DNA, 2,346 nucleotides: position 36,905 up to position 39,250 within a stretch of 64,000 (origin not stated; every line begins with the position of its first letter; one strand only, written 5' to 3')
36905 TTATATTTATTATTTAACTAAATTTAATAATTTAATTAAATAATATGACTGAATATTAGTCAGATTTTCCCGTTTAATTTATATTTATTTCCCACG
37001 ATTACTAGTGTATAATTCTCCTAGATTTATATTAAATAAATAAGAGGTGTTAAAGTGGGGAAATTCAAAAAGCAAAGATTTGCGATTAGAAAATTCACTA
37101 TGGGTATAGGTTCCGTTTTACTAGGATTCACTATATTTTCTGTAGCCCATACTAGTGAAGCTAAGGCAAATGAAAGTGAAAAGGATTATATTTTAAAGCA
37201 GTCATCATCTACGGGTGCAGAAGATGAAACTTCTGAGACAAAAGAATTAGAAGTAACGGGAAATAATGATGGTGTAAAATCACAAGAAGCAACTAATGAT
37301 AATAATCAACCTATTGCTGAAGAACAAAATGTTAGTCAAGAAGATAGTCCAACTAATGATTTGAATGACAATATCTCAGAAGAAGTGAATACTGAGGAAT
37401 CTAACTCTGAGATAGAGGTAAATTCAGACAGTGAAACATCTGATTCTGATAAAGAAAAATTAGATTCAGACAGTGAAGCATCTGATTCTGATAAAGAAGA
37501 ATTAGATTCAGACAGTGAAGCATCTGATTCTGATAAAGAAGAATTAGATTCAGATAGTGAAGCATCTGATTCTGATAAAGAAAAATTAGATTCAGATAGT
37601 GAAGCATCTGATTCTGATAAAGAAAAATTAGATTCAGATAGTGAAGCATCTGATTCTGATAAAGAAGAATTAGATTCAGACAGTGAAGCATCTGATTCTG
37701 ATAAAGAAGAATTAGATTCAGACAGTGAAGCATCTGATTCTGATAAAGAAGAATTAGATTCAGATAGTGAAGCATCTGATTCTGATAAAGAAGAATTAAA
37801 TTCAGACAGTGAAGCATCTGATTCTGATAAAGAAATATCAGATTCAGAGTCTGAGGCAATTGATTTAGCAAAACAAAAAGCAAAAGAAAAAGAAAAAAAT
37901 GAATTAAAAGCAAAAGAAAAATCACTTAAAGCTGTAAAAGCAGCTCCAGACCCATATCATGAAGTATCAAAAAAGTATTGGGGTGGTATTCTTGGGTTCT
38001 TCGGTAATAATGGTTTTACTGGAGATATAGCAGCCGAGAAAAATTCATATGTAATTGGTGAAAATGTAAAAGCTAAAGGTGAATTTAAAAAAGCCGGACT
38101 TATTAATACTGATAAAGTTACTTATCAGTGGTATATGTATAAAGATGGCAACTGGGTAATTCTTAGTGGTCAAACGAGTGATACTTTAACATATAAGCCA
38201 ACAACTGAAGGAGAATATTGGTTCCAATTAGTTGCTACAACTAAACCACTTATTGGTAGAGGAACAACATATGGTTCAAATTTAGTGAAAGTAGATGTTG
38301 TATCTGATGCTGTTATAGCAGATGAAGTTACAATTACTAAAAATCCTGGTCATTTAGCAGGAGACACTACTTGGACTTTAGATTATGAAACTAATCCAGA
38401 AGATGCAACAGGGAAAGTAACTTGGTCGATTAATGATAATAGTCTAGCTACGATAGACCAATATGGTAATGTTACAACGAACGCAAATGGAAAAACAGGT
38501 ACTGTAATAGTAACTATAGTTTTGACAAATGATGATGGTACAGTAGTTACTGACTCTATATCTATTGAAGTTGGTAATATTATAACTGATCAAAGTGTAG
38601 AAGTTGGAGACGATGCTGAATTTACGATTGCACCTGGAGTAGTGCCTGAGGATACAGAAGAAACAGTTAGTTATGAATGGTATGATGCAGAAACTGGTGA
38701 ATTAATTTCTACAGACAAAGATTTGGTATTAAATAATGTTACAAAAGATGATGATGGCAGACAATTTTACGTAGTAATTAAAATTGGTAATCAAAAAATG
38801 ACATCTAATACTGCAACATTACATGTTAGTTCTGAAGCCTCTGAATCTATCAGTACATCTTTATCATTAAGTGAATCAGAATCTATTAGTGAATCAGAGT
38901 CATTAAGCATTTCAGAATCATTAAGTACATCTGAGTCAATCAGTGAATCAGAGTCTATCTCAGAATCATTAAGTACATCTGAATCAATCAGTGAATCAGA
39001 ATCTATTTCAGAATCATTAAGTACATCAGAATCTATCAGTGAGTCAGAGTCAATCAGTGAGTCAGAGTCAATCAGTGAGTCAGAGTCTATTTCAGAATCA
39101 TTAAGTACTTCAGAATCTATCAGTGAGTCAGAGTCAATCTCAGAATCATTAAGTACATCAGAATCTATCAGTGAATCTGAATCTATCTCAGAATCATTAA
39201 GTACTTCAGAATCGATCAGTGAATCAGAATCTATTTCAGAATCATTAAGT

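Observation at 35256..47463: Hybrid adhesin locus: YSIRK-signal/LPXTG serine-rich-repeat protein flanked by SdgB-like, GtfA and GtfB glycosyltransferases but no accessory Sec system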

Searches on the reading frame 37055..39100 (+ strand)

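Call 9: search_protein_families(library=pfam, proteins=[window:37055-39100:+], max_evalue=0.01)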
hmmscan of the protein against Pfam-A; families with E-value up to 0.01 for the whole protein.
window:37055-39100:+ (682 aa): 4 families
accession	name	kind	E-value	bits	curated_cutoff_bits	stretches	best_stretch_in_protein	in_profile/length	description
PF02368.24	Big_2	-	6.9e-09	36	22.8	1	423-487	3-67/79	Bacterial Ig-like domain (group 2)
PF04650.22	YSIRK_signal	-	2.1e-07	31.1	20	1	5-28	2-25/26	YSIRK type signal peptide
PF19081.6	Ig_7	-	0.0027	18.4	27.3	0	534-576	25-65/84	Ig-like domain CHU_C associated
PF13895.12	Ig_2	-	0.0064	17.1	27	0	535-591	26-79/79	Immunoglobulin domain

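Call 10: search_protein_families(library=ncbifam, proteins=[window:37055-39100:+], max_evalue=0.01)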
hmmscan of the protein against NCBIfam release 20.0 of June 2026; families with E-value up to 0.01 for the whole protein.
window:37055-39100:+ (682 aa): 9 families
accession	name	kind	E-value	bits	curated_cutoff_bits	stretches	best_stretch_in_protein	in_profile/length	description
NF000535.3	MSCRAMM_SdrC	exception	7.6e-09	34.1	1700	2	515-679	698-859/963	MSCRAMM family adhesin SdrC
NF047351.1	lipase_YSIRK_Sa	exception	1.3e-08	33.6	650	1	5-290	2-289/704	YSIRK-targeted triacylglycerol lipase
NF033849.1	ser_rich_anae_1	subfamily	9.5e-08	29.9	650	1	590-681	473-564/1163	serine-rich protein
TIGR01168.1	YSIRK_signal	domain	3.9e-07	29.7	20.2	1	4-35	6-34/40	YSIRK-type signal peptide-containing protein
NF012181.0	MSCRAMM_SdrD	exception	5.5e-07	27.4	2500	2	514-678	1103-1266/1379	MSCRAMM family adhesin SdrD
NF033609.2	MSCRAMM_ClfA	exception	6.1e-07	27.5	1150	1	595-678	591-674/934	MSCRAMM family adhesin clumping factor ClfA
NF033647.1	adhesin_LEA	equivalog_domain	2.2e-06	26.8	200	1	5-169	11-168/656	LEA family epithelial adhesin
NF033845.1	MSCRAMM_ClfB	exception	9.2e-06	23.9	999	2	596-678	706-790/871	MSCRAMM family adhesin clumping factor ClfB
NF040553.1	SGO_0316_fam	subfamily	1e-05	23.4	1400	1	2-158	2-165/1486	SGO_0316/SGO_0317 family LPXTG-anchored serine peptidase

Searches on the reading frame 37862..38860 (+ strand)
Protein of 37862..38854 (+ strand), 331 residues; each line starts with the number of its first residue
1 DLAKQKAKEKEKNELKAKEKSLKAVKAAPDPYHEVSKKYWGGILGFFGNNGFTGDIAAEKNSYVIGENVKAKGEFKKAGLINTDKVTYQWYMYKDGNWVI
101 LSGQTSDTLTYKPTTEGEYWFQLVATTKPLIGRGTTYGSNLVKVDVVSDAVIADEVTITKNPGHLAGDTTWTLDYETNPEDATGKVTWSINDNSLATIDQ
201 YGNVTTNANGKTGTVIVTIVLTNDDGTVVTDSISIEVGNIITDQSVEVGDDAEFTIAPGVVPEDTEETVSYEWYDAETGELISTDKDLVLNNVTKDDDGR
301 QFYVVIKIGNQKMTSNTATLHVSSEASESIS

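Call 23: find_homologous_proteins(query=window:37862-38854:+, max_evalue=0.001)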
Query window:37862-38854:+ (331 aa): 3 proteins with E <= 0.001 among 2734 candidates.
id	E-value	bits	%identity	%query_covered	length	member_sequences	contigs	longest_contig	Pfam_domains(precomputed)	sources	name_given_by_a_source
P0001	3.5e-97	343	50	96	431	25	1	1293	-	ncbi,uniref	ncbi:hypothetical protein, partial [Staphylococcus xylosus]|uniref:hypothetical protein n=1 Tax=Stap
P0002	2.3e-56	209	50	60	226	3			-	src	-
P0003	2.6e-41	160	78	29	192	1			-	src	-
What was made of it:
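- On SesJ-type N-terminal-repeat MSCRAMM subfamily with gtfA/gtfB on mobile elements: The non-repeat region has only 3 homologues among 5.8 billion proteins (call 23).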

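Call 79: predict_structure(alignment_id=A3)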
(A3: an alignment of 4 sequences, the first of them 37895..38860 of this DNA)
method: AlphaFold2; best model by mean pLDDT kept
length: 322 residues; sequences in the alignment: 4
mean_pLDDT: 56.0   pTM: 0.38
mean pLDDT of the five models: 56.0, 55.5, 47.5, 41.3, 40.4
residues with pLDDT >= 90: 7; 70-90: 90; 50-70: 74; < 50: 151
segments of 3 or more residues with pLDDT < 50: 1-14, 22-38, 138-239, 249-253, 315-322
pLDDT, mean of each block of 10 residues (from residue 1): 31 52 42 41 72 79 62 74 84 86 85 67 61 66 35 37 35 36 39 40 39 41 37 40 55 61 85 78 71 67 58 43 30
secondary structure, 60 per line:
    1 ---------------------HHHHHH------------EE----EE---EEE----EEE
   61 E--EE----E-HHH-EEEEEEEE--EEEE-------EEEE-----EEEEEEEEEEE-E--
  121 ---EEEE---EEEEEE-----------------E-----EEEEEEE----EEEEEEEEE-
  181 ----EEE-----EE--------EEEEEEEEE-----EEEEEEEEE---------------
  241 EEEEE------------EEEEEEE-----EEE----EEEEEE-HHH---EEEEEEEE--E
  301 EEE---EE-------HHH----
elements in order: H22-27 E51-53 E58-61 E76-83 E86-89 E97-100 E106-116 E124-127 E131-136 E160-166 E171-179 E185-187 E203-211 E217-225 E241-245 E258-264 E270-272 E277-282 E290-297 E300-303
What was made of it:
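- Tried and rejected: AlphaFold2 on the non-repeat region with the 4 available sequences gave mean pLDDT 56, and the Pfam Big_2 segment came out below 50 (call 79).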

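Call 82: fold_search(model_id=the predicted structure, library=pdb)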
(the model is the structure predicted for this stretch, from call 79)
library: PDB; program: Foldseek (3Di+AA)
matches with E <= 10: 1918; with E <= 0.001: 168
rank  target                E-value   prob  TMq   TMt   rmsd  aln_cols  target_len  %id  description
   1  9flp_A                6.2e-08  1.00  0.21  0.09  33.9       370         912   16  CryoEM structure of the neck (1403-2314) in the grappling hook protein A (GhpA) in the bacterium Aureispira sp. CCB-QB (released 2024-10-16)
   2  9ly6_A                7.2e-08  1.00  0.20  0.17  21.3       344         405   12  antibody 20G5 (Fab')2 in complex with human B7-H3 (released 2026-03-04)
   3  4w4o_C                7.2e-07  1.00  0.21  0.25  20.9       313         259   12  High-resolution crystal structure of Fc bound to its human receptor Fc-gamma-RI (released 2015-04-29)
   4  2om5                  8.7e-07  1.00  0.21  0.19  22.4       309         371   14  N-Terminal Fragment of Human TAX1 (released 2007-11-20)
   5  8k53_B                9.2e-07  1.00  0.22  0.13  22.4       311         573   15  Structure of the Dimeric Human CNTN2 Ig 1-6-FNIII 1-2 Domain in an Asymmetric State (released 2023-12-06)
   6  8a0y_A                9.7e-07  1.00  0.21  0.14  15.5       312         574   12  Crystal structure of mouse contactin 2 immunoglobulin domains (released 2023-11-01)
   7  5xeq_B                3.5e-06  1.00  0.19  0.21  16.4       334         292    9  Crystal Structure of human MDGA1 and human neuroligin-2 complex (released 2017-07-12)
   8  8k3j_A                3.9e-06  1.00  0.21  0.14  15.6       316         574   13  Structure of human CNTN2 immunoglobulin domains 1-6 homo-dimer (released 2024-07-17)
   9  7ok5_B                4.5e-06  1.00  0.21  0.14  12.4       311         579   12  Crystal structure of mouse neurofascin 155 immunoglobulin domains (released 2022-12-14)
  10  6ue7_C                4.5e-06  1.00  0.21  0.14  19.4       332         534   12  Structure of dimeric sIgA complex (released 2020-02-19)
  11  5k6y_A                4.7e-06  1.00  0.22  0.20  15.7       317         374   12  Sidekick-2 immunoglobulin domains 1-4, crystal form 2 (released 2016-09-28)
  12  8din_C                5.5e-06  1.00  0.20  0.24  19.8       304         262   12  The complex structure between human IgG1 Fc and its high affinity receptor FcgRI H174R variant (released 2023-05-10)
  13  8bnq_A                5.8e-06  1.00  0.23  0.24  18.3       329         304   12  Crystal structure of the FnIII-tandem A84-A86 from the A-band of titin (released 2023-04-12)
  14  5k6x_B                6.4e-06  1.00  0.19  0.16  21.7       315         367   16  Sidekick-2 immunoglobulin domains 1-4, crystal form 1 (released 2016-09-28)
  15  3k0w                  6.7e-06  1.00  0.21  0.35  20.0       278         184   10  Crystal structure of the tandem IG-like C2-type 2 domains of the human mucosa-associated lymphoid tissue lymphoma transl (released 2009-10-27)
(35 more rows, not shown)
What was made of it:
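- On Clf-Sdr (SD-repeat) MSCRAMMs with SdgA/SdgB: The structural model was too poor to decide (calls 79, 82).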
